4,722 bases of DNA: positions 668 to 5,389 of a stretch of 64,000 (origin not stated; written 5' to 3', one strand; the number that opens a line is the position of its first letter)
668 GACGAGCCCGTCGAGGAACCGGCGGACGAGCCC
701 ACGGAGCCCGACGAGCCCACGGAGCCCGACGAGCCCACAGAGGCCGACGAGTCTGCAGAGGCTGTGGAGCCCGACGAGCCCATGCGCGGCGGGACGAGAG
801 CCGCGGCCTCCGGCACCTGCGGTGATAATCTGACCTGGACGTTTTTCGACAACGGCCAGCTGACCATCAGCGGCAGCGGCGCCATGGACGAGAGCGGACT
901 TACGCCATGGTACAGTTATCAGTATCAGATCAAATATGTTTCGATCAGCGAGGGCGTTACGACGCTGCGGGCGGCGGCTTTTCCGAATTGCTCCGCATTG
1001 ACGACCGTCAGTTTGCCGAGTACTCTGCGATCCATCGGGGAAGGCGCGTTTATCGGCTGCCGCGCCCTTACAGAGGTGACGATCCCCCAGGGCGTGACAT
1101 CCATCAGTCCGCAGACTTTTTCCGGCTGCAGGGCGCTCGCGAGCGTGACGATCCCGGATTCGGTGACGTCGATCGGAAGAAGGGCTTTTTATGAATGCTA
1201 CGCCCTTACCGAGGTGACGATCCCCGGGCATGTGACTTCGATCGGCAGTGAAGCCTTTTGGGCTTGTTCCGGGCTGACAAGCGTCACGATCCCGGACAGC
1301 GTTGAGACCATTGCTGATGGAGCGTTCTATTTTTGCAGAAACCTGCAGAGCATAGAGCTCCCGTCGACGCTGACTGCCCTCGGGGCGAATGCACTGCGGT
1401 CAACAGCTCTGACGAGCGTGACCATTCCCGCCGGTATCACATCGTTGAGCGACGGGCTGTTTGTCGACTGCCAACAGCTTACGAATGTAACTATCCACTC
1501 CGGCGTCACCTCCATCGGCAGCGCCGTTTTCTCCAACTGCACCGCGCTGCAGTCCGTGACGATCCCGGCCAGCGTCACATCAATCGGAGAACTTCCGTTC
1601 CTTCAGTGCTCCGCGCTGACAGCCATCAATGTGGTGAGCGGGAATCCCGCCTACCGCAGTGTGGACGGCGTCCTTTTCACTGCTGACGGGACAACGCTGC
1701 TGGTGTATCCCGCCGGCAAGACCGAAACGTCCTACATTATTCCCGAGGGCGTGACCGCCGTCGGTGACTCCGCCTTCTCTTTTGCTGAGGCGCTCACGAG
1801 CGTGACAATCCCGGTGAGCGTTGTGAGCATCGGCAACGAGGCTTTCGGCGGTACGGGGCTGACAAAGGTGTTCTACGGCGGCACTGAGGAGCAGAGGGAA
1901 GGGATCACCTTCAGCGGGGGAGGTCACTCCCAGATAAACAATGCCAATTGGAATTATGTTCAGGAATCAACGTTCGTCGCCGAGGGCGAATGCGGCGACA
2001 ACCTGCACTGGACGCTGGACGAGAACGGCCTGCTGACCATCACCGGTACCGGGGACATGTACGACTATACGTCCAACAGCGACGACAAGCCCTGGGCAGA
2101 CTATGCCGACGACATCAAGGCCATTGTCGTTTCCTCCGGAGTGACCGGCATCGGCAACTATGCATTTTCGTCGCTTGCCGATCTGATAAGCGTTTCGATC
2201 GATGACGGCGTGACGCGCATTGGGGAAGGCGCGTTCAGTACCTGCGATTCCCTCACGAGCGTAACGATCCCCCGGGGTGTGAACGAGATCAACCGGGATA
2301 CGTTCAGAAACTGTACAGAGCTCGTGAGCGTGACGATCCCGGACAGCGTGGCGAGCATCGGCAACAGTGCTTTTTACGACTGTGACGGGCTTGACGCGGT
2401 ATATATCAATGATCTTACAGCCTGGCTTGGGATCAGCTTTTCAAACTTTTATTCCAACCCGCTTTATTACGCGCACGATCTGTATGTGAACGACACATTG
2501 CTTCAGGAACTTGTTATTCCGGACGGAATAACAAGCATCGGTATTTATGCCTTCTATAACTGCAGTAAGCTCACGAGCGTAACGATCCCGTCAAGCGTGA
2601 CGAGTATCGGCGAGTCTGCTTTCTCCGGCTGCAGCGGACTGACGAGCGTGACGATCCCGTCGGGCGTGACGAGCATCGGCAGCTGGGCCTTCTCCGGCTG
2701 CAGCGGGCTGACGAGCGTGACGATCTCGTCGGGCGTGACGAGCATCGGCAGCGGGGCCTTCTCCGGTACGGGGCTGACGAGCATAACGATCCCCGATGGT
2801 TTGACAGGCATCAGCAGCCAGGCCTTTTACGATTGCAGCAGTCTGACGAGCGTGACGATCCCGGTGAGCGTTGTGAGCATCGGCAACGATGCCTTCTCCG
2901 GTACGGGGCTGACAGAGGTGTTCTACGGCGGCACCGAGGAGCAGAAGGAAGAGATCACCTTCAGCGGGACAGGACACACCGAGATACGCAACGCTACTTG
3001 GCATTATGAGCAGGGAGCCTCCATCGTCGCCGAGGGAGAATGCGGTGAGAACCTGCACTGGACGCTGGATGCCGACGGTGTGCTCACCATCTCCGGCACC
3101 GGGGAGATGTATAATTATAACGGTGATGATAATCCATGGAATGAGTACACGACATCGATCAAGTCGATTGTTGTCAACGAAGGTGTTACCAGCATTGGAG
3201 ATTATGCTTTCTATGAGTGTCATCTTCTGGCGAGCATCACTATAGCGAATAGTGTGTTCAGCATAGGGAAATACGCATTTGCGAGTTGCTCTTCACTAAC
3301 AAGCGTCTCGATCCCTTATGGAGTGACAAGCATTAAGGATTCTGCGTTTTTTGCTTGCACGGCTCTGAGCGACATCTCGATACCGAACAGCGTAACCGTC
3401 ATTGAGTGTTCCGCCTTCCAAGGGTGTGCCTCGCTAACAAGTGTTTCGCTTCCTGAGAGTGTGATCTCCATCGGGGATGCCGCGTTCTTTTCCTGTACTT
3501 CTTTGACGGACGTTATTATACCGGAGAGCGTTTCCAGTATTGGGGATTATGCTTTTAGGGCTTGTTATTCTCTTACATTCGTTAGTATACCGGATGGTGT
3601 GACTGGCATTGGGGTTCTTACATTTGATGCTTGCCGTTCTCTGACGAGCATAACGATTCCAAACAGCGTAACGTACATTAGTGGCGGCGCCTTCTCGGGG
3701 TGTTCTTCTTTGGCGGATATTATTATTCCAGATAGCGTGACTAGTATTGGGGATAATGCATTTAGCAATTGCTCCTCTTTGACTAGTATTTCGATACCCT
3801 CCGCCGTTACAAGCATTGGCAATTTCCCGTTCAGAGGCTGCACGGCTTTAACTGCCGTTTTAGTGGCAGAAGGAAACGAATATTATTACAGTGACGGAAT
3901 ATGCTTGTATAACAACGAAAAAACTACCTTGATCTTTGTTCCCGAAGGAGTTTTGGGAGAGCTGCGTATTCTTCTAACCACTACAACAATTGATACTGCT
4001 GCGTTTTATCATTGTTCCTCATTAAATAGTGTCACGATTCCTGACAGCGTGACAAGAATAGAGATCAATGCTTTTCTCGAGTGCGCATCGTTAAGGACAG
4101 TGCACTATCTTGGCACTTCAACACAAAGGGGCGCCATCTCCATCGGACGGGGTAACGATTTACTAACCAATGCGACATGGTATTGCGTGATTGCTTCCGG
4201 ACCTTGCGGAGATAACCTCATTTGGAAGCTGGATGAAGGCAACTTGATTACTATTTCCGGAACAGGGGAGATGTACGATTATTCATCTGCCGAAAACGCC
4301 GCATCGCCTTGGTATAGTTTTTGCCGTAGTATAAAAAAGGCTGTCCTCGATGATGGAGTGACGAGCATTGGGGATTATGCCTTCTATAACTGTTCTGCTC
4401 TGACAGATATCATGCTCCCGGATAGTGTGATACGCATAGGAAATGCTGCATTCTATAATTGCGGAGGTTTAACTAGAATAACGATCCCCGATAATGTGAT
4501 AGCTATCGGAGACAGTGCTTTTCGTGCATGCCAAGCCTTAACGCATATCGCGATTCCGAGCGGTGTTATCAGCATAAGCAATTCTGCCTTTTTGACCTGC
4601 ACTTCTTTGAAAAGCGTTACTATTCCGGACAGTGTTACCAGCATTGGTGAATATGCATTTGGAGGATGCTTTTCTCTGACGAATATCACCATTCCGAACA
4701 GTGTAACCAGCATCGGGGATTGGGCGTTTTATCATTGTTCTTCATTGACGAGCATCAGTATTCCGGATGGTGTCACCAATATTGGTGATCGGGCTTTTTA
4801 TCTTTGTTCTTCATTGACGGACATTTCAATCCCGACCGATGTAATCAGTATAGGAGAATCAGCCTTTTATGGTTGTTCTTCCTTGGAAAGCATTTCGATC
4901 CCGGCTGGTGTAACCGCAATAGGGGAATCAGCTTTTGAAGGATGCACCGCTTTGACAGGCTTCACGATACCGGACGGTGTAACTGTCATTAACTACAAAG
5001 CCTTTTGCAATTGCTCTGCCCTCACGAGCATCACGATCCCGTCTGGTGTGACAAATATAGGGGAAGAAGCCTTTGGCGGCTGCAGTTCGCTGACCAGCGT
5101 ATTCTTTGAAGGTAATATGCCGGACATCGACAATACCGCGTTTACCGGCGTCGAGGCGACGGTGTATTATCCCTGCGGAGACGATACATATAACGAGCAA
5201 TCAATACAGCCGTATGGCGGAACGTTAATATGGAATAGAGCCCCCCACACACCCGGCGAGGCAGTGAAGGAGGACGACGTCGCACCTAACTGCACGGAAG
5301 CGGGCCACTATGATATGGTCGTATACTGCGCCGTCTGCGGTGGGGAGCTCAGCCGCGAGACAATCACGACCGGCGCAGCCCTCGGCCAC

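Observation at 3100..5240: Sharp low-GC mosaic block inside the giant gene, with the reading frame intact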

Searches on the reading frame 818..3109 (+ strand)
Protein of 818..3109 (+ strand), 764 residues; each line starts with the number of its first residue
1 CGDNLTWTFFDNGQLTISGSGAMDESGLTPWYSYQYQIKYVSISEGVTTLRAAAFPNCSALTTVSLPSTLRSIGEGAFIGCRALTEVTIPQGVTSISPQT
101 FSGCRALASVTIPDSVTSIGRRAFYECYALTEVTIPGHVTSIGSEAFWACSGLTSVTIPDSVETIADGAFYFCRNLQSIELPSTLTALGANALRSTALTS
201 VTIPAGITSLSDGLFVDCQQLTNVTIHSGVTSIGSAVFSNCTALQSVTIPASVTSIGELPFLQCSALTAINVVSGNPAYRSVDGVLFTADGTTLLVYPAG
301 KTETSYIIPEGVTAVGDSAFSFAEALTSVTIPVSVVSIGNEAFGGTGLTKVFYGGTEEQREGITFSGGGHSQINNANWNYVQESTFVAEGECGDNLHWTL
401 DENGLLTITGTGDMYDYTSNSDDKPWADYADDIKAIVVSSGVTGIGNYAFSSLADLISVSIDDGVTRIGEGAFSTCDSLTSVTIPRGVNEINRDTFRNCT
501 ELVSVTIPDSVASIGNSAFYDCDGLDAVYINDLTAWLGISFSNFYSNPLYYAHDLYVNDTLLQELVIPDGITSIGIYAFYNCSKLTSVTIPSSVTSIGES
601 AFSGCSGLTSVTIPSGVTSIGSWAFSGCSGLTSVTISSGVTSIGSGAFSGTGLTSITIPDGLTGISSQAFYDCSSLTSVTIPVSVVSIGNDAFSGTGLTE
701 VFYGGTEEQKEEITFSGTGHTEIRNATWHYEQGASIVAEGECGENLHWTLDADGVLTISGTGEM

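Call 45: find_related_loci(query=window:818-3109:+, collection=genome_contigs, flank=3000)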
Query window:818-3109:+ (764 aa) in genome_contigs; peptide patterns used: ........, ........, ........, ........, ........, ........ (x = any residue, [..] = any of these).
80 stretches matched a pattern; 36 encode a relative of the query (tblastn E <= 1e-3); 36 distinct loci.
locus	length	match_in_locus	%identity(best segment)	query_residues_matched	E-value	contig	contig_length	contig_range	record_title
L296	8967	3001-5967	34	1-764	2e-124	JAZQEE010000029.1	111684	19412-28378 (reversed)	MAG: Acutalibacteraceae bacterium isolate T1900044635_TS20190101.MAGScoT_cleanbin_000019 SGB_1129_k141_1505254, whole ge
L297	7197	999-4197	35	1-764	6e-111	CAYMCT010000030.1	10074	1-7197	MAG TPA_asm: uncultured Lachnospiraceae bacterium isolate SRP315200_co2_743 genome assembly, contig: NODE_9608_length_10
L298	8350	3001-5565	34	31-711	1e-97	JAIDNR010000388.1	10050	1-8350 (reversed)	MAG: Ruminococcus sp. isolate SC0345_S12_1 SC0345_S12_1_contig_388, whole genome shotgun sequence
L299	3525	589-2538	32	6-728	4e-96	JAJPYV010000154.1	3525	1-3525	MAG: Prevotella sp. isolate AH.B5_7 NODE_2260_length_3525_cov_8.782709, whole genome shotgun sequence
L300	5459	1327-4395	33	1-764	5e-94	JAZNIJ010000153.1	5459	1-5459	MAG: Eubacteriales bacterium isolate T1900044687_TS20190153.MAGScoT_cleanbin_000008 SGB_1726_k141_1188306, whole genome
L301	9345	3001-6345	34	32-748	3e-91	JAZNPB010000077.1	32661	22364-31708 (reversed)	MAG: Eubacteriales bacterium isolate T1900044836_TS20190302.MAGScoT_cleanbin_000028 SGB_2923_k141_275919, whole genome s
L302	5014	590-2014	41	9-735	1e-78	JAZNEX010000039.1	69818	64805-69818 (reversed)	MAG: Acutalibacteraceae bacterium isolate T1900044717_TS20190183.MAGScoT_cleanbin_000002 SGB_1887_k141_874891, whole gen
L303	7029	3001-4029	46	1-764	2e-75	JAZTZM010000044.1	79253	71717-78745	MAG: Acutalibacteraceae bacterium isolate T1900045324_YK20190013.MAGScoT_cleanbin_000005 SGB_6409_k141_1061424, whole ge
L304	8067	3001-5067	30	7-715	2e-73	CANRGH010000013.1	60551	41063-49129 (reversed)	MAG: uncultured Monoglobus sp. isolate Lapin-022__bin45 genome assembly, contig: Lapin-022__NODE_467_length_60551_cov_8.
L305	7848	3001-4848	30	3-701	7e-67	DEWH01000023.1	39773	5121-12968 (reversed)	MAG TPA_asm: Ruminococcaceae bacterium UBA3215 UBA3215_contig_25972, whole genome shotgun sequence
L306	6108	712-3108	30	32-755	2e-68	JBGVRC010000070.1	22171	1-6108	MAG: Candidatus Scatosoma sp. isolate fecal_MAG_15 fecal_MAG_15_contig_0070, whole genome shotgun sequence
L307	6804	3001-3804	44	41-744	4e-63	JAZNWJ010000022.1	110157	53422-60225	MAG: Acutalibacteraceae bacterium isolate T1900044784_TS20190250.MAGScoT_cleanbin_000027 SGB_2600_k141_2811102, whole ge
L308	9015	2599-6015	30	8-701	3e-69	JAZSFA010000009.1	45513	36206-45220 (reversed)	MAG: Eubacteriales bacterium isolate T1900044586_TS20190052.MAGScoT_cleanbin_000011 SGB_598_k141_135233, whole genome sh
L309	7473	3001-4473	36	1-695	9e-69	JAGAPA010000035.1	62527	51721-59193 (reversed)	MAG: Clostridia bacterium isolate RGIG8643 Water_deer_Cecum.Co__c566117, whole genome shotgun sequence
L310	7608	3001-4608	36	38-704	3e-56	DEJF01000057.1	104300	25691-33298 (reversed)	MAG TPA_asm: Prevotella sp. UBA2755 UBA2755_contig_441, whole genome shotgun sequence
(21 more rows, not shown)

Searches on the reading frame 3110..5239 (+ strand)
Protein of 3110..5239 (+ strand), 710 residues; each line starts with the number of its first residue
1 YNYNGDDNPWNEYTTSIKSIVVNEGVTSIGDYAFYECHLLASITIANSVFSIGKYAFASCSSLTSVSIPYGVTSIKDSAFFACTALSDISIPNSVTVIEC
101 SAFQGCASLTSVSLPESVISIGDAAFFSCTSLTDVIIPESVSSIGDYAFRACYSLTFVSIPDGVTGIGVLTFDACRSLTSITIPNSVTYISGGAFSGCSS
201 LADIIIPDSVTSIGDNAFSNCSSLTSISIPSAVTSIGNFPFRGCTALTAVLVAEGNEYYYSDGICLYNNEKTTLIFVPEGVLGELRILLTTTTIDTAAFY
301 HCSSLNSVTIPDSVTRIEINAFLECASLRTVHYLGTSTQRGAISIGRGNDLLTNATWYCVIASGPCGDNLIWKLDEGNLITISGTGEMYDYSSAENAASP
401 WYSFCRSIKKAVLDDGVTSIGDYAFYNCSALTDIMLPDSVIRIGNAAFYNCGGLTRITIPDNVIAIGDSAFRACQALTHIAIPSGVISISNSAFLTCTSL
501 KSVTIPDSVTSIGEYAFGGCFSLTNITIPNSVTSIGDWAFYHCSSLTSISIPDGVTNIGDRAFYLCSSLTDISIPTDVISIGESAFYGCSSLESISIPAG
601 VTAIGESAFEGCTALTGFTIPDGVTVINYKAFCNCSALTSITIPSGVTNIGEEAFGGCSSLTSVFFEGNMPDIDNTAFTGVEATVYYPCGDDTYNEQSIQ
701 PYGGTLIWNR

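Call 26: find_related_loci(query=window:3110-5239:+, collection=genome_contigs, flank=6000)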
Query window:3110-5239:+ (710 aa) in genome_contigs; peptide patterns used: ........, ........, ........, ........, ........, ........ (x = any residue, [..] = any of these).
163 stretches matched a pattern; 134 encode a relative of the query (tblastn E <= 1e-3); the best 80 are kept; 80 distinct loci.
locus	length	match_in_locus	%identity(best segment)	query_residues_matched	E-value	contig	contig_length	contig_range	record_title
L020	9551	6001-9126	37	1-700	5e-128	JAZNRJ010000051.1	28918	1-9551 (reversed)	MAG: Acutalibacteraceae bacterium isolate T1900044817_TS20190283.MAGScoT_cleanbin_000002 SGB_2823_k141_506281, whole gen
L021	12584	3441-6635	45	2-675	1e-124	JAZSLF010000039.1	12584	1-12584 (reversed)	MAG: Eubacteriales bacterium isolate T1900044558_TS20190024.MAGScoT_cleanbin_000036 SGB_337_k141_538912, whole genome sh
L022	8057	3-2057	38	1-709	3e-119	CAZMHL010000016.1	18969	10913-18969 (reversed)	MAG TPA_asm: uncultured Eubacteriales bacterium isolate SRP315200_co2_208 genome assembly, contig: NODE_2800_length_1896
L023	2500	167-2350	37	1-708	5e-124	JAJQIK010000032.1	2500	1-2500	MAG: Clostridiales bacterium isolate U.9_7 NODE_2351_length_2500_cov_6.038855, whole genome shotgun sequence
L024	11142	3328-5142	42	1-710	9e-118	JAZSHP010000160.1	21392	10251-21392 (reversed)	MAG: Candidatus Fimenecus sp. isolate T1900044574_TS20190040.MAGScoT_cleanbin_000058 SGB_480_k141_554241, whole genome s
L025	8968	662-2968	36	2-687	1e-116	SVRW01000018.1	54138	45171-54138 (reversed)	MAG: Oscillospiraceae bacterium isolate SIG653 NODE_14095_length_54138_cov_3.363741, whole genome shotgun sequence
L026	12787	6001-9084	41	14-691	2e-111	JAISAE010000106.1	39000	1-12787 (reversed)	MAG: Treponema sp. isolate Gx481_bin13 k119_418551, whole genome shotgun sequence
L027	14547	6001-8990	39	2-680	2e-106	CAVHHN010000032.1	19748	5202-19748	Faecalibacterium sp. CAG:74 isolate H07682-L1_cleanbin_000025 genome assembly, contig: Spades_H07682-L1_contig_2108, who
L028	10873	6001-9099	34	13-703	3e-106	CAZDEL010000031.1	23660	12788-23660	MAG TPA_asm: uncultured Faecalibacterium sp. isolate SRP313737_co1_11 genome assembly, contig: NODE_3346_length_23660_co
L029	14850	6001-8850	32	10-695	1e-102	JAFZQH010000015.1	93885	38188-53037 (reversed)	MAG: Lachnospiraceae bacterium isolate RGIG8000 Water_buffalos_Rumen-1__c381213, whole genome shotgun sequence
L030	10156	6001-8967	35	12-694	2e-101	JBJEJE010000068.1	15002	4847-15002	MAG: Lachnospiraceae bacterium isolate PUUB56_bin.030 NODE_2326_length_15002_cov_13.150666, whole genome shotgun sequenc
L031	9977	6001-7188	59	1-687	4e-100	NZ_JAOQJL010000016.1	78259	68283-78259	Blautia ammoniilytica strain Sanger_23 .13470_2_81.16, whole genome shotgun sequence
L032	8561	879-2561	42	1-709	9e-98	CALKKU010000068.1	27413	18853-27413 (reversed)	MAG TPA_asm: uncultured Bacteroidales bacterium isolate ERR2619720_bin.58_CONCOCT_v1.1_MAG genome assembly, contig: ERZ1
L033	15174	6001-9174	35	1-708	7e-96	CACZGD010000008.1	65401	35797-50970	MAG: Ruminococcaceae bacterium isolate RUG12588 genome assembly, contig: RUG12588_asm_8, whole genome shotgun sequence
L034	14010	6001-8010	36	7-690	1e-95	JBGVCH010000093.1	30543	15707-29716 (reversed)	MAG: Christensenellales bacterium isolate ruminal_MAG_389 ruminal_MAG_389_contig_0093, whole genome shotgun sequence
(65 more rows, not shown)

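Call 30: search_protein_representatives(protein=window:3110-5239:+)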
Query: 710 residues. Proteins with E-value up to 0.001 (for the whole library): 423652; up to 1e-10: 324375; up to 1e-30: 160618. The best 150 are listed.
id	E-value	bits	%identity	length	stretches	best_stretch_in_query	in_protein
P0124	0.0e+00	2447.4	40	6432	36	407-649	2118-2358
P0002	0.0e+00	2100.1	71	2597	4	1-710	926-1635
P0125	0.0e+00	2038.6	42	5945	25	413-669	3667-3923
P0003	0.0e+00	2012.5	41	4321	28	380-619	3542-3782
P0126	0.0e+00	1851.7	44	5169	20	417-666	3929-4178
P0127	0.0e+00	1818.9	43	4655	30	465-670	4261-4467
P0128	0.0e+00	1787.4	39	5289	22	428-665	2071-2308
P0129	0.0e+00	1751.8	43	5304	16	359-668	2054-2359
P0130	0.0e+00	1735.7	37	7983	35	486-680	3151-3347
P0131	0.0e+00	1722.6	41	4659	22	413-613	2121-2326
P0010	0.0e+00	1708.2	51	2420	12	298-551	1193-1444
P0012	0.0e+00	1689.5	43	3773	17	356-708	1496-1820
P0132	0.0e+00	1665.5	41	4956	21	360-664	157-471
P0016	0.0e+00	1650.1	41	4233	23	432-616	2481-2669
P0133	0.0e+00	1650.1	42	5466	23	427-618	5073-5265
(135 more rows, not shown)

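Call 31: find_related_loci(query=window:3110-5239:+, collection=metagenome_contigs, flank=6000)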
Query window:3110-5239:+ (710 aa) in metagenome_contigs; peptide patterns used: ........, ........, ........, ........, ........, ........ (x = any residue, [..] = any of these).
153 stretches matched a pattern; 122 encode a relative of the query (tblastn E <= 1e-3); the best 80 are kept; 80 distinct loci.
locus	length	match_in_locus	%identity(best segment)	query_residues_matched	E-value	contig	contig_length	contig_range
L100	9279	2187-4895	43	3-709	6e-159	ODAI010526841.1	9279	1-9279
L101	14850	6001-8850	37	1-702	5e-129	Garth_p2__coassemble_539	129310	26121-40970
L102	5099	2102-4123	45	1-680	1e-128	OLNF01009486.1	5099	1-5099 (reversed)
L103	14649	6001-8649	38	1-704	8e-113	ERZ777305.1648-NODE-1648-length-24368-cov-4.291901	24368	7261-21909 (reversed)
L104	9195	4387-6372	44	1-683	4e-111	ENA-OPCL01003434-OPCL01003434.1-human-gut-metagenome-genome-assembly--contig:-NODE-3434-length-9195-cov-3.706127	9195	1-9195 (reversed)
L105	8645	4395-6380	44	1-683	4e-111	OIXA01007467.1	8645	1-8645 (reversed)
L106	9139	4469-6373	44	1-683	1e-110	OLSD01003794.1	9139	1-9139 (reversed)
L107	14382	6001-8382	36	1-699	9e-109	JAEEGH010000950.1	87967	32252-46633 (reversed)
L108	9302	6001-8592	35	2-683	2e-106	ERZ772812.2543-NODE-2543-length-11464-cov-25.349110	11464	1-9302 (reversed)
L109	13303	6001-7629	46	12-687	1e-105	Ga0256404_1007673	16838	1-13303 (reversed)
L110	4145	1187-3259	36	1-699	3e-99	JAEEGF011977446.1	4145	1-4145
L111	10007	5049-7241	32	1-696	6e-95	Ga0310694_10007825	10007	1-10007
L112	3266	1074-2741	39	3-695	7e-93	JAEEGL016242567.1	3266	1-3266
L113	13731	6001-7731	35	16-702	2e-87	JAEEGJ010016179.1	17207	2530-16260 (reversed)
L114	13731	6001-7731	35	16-702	2e-87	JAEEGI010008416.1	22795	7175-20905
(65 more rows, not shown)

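Call 52: search_dna_similar(query=window:3110-5239:+, collection=plasmids, mode=protein, max_rows=10)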
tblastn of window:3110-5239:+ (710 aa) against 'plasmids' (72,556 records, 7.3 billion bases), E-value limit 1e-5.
In 3 record(s) the limit of 40 matching pieces per record was reached: places in those records are undercounted.
Records with a match: 48; places in all: 260; records where one place covers at least 80% of the query: 15.
Best place of each record, by identity: <60% 48.
By first word of the organism name: Enterococcus 17; Prevotella 4; Lysinibacillus 3; Treponema 2; Monoglobus 2; Ruminococcus 2; Clostridium 2; Segatella 2; Aliivibrio 2; Paraclostridium 1; and 11 more.
By predicted mobility (MOB-suite, as given by PLSDB): non-mobilizable 38; mobilizable 9; conjugative 1.
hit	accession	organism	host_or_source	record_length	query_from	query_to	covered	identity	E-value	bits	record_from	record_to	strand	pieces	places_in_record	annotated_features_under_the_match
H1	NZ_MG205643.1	Paraclostridium sordellii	Equine disease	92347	16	694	96%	43.1%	2e-40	420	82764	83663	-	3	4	leucine-rich repeat protein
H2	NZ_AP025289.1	Treponema saccharophilum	-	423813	15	672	93%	40.7%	8e-56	567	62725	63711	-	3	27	leucine-rich repeat protein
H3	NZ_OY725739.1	Monoglobus pectinilyticus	-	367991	13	678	94%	37.2%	3e-120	404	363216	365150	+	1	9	leucine-rich repeat domain-containing protein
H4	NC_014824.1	Ruminococcus albus 7 = DSM 20455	-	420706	9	633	78%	45.0%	4e-62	432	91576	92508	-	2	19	leucine-rich repeat domain-containing protein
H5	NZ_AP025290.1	Treponema saccharophilum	-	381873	70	680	79%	43.8%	2e-61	418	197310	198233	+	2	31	leucine-rich repeat protein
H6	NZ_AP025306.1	Aureibacter tunicatorum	-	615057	18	684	94%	34.9%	6e-36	285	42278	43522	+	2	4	leucine-rich repeat domain-containing protein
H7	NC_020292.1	Clostridium saccharoperbutylacetonicum N1-4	-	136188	13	687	95%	33.9%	2e-91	486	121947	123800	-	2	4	leucine-rich repeat protein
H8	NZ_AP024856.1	Photobacterium toruni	-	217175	12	666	81%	39.6%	4e-36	279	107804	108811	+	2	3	leucine-rich repeat domain-containing protein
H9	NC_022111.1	Prevotella sp. oral taxon 299 str. F0039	Homo sapiens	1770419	80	686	85%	35.2%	8e-32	397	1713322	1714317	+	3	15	none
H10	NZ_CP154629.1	Acetoanaerobium noterae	cell culture,Sludge of a digestion ...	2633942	13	687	86%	33.7%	6e-49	346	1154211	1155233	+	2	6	none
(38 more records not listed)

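Call 53: search_dna_similar(query=window:3110-5239:+, collection=phages, mode=protein, max_rows=10)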
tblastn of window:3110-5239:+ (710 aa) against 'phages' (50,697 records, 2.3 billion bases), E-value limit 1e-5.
Records with a match: 63; places in all: 191; records where one place covers at least 80% of the query: 13.
Best place of each record, by identity: <60% 63.
By first word of the organism name: Bacteriophage 31; Klebsiella 14; Bacillus 4; Caudoviricetes 2; Ruminococcus 2; phage 2; uncultured 2; Listeria 2; Lachnospiraceae 1; Oscillospirales 1; and 2 more.
By host as written in the record: - 36; Klebsiella pneumoniae 12; Bos mutus 2; Ruminococcus sp. 2; Klebsiella pneumoniae ST16-OXA48 2; Bacillus subtilis G24 2; Listeria monocytogenes 2; Lachnospiraceae 1; and 4 more.
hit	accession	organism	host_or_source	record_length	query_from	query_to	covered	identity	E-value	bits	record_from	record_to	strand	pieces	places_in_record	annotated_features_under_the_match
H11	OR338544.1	Caudoviricetes sp.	Bos mutus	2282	26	680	87%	44.0%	7e-62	445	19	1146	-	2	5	hypothetical protein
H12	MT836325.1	Bacteriophage sp.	human fecal samples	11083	15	671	93%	29.5%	2e-63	235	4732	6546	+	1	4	record has no annotation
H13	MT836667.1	Bacteriophage sp.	human fecal samples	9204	5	656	92%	29.7%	2e-44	272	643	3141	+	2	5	record has no annotation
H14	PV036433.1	Ruminococcus phage NatCom_23091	Ruminococcus sp.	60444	7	672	83%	31.6%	2e-19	299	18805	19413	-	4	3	hypothetical protein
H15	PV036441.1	Ruminococcus phage NatCom_29429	Ruminococcus sp.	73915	7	672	83%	31.6%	2e-19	299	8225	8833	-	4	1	hypothetical protein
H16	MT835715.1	Bacteriophage sp.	human fecal samples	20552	22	664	91%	29.0%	3e-26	209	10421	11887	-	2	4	record has no annotation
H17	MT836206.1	Bacteriophage sp.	human fecal samples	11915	4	546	76%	34.0%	1e-73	265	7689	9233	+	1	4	record has no annotation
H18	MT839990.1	Bacteriophage sp.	human fecal samples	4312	1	663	78%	32.9%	2e-22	324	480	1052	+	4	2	record has no annotation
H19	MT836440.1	Bacteriophage sp.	human fecal samples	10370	98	680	82%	31.1%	7e-31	244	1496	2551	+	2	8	record has no annotation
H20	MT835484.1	Bacteriophage sp.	human fecal samples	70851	16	682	94%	27.1%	7e-38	158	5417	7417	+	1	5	record has no annotation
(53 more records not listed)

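Call 65: find_homologous_proteins(query=window:3110-5239:+)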
Query window:3110-5239:+ (710 aa): 8000 proteins with E <= 0.001 among 8000 candidates; the best 120 are listed.
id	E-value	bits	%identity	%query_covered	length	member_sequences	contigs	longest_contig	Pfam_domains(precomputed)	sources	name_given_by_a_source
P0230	2.7e-253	861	37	100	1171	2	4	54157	PF13306.13,PF12799.14,PF00395.26,PF13855.13,PF23952.2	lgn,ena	-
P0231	6.3e-248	843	45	92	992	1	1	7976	PF13306.13,PF00659.25,PF20768.3,PF05725.19,PF13855.13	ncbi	-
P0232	6.8e-243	827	45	75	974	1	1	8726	PF09479.17,PF13306.13,PF13855.13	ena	-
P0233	8.4e-242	823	40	82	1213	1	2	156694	PF13306.13,PF12799.14,PF13855.13,PF23952.2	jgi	-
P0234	1.8e-236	805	40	99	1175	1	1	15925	PF13306.13,PF05725.19,PF13855.13,PF23952.2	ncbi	-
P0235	3.6e-236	804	46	84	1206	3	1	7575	PF13306.13,PF13855.13,PF23952.2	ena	-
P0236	1.1e-235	803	44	82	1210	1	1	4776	PF13306.13,PF18998.7,PF05725.19,PF13855.13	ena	-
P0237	4.3e-233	794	40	90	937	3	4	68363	PF09479.17,PF13306.13,PF05725.19,PF13855.13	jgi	-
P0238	4.7e-233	794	43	93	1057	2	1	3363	PF13306.13,PF00207.29,PF05725.19,PF13855.13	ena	-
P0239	1.8e-229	782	40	83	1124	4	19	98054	PF13306.13,PF05725.19,PF13855.13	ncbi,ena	-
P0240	1.0e-228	780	48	94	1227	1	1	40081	PF13306.13,PF05725.19,PF12799.14,PF13855.13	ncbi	-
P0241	1.5e-225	769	32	93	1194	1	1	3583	PF13306.13,PF13855.13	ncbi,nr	ncbi:MAG: leucine-rich repeat domain-containing protein, partial [Clostridia bacterium]|nr:leucine-r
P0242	1.7e-221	756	44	85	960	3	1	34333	PF13306.13,PF13855.13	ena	-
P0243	2.0e-221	756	43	81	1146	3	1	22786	PF13306.13,PF12799.14,PF13855.13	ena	-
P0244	2.0e-217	742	37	85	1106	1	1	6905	PF13306.13,PF12799.14,PF13855.13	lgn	-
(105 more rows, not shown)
